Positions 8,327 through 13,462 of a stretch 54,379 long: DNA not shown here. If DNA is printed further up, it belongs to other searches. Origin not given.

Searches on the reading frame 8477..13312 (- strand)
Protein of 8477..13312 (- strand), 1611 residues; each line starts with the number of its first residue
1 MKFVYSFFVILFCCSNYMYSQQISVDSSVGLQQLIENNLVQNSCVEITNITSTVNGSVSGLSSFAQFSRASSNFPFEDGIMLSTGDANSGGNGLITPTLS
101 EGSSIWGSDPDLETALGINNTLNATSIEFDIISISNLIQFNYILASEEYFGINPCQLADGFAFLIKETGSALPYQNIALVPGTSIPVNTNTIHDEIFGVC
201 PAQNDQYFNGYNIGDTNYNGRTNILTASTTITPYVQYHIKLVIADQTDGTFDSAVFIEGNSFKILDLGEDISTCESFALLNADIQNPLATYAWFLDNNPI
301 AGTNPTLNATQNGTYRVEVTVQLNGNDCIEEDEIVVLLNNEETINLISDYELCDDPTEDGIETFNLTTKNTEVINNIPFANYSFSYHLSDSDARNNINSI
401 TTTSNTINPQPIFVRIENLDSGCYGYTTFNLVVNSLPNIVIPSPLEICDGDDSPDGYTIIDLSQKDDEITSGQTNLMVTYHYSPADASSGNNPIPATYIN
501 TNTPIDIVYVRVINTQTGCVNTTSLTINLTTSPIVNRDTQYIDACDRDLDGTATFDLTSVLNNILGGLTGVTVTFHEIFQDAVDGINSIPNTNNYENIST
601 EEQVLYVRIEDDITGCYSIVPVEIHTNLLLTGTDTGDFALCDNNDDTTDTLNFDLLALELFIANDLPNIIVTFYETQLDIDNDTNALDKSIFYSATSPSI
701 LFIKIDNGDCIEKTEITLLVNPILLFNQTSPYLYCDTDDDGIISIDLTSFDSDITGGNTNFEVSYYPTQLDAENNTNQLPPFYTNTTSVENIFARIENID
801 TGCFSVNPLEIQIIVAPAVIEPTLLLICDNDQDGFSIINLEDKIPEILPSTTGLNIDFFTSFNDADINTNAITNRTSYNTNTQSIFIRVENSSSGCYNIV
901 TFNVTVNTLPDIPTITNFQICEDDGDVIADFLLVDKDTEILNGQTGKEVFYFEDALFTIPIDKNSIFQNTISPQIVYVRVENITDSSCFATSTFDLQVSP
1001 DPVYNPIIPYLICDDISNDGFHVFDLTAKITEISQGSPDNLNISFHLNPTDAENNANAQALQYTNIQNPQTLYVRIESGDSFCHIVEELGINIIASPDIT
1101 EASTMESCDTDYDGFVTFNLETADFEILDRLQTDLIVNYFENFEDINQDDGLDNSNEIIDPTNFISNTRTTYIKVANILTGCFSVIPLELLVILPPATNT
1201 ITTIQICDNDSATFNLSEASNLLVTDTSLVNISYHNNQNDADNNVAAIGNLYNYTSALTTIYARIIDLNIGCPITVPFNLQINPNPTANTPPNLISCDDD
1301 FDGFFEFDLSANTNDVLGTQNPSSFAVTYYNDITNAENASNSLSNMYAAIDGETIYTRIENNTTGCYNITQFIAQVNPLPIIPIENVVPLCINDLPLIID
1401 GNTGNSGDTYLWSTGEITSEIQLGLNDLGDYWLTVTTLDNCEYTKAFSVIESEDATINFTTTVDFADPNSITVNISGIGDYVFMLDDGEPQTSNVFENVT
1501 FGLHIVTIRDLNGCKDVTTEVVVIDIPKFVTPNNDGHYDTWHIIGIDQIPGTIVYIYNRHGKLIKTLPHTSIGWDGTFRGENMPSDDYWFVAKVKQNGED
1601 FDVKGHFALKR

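Call 5: search_protein_families(library=pfam, proteins=[window:8477-13312:-], max_evalue=0.01)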
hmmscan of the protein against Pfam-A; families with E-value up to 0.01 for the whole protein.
window:8477-13312:- (1611 aa): 2 families
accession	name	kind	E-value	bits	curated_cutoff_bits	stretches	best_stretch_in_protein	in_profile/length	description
PF13585.12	CHU_C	-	3e-12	46.9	27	1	1524-1599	1-77/86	CHU_C Type IX secretion signal domain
PF18911.6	PKD_4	-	0.008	16.6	27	0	284-325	30-72/85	PKD domain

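Call 6: search_protein_families(library=ncbifam, proteins=[window:8477-13312:-], max_evalue=0.01)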
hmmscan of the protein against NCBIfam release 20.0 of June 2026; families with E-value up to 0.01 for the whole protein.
window:8477-13312:- (1611 aa): 2 families
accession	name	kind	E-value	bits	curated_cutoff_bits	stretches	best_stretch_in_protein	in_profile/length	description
NF038133.1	choice_anch_L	domain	1.8e-41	142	27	1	35-262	3-219/219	choice-of-anchor L domain-containing protein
TIGR04131.1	Bac_Flav_CTERM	domain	7.4e-30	103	35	1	1524-1611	1-85/85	T9SS type B sorting domain-containing protein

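Call 66: list_cluster_members(proteins=[P0001, window:15907-18618:-, window:8480-13312:-])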
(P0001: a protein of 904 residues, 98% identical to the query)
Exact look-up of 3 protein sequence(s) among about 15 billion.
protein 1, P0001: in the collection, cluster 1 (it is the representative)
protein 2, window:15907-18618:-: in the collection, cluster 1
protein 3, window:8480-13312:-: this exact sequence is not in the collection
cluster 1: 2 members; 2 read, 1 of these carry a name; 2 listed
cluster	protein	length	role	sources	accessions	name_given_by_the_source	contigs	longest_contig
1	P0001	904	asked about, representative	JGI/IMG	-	gliding motility-associated-like protein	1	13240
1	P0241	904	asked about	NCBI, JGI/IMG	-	-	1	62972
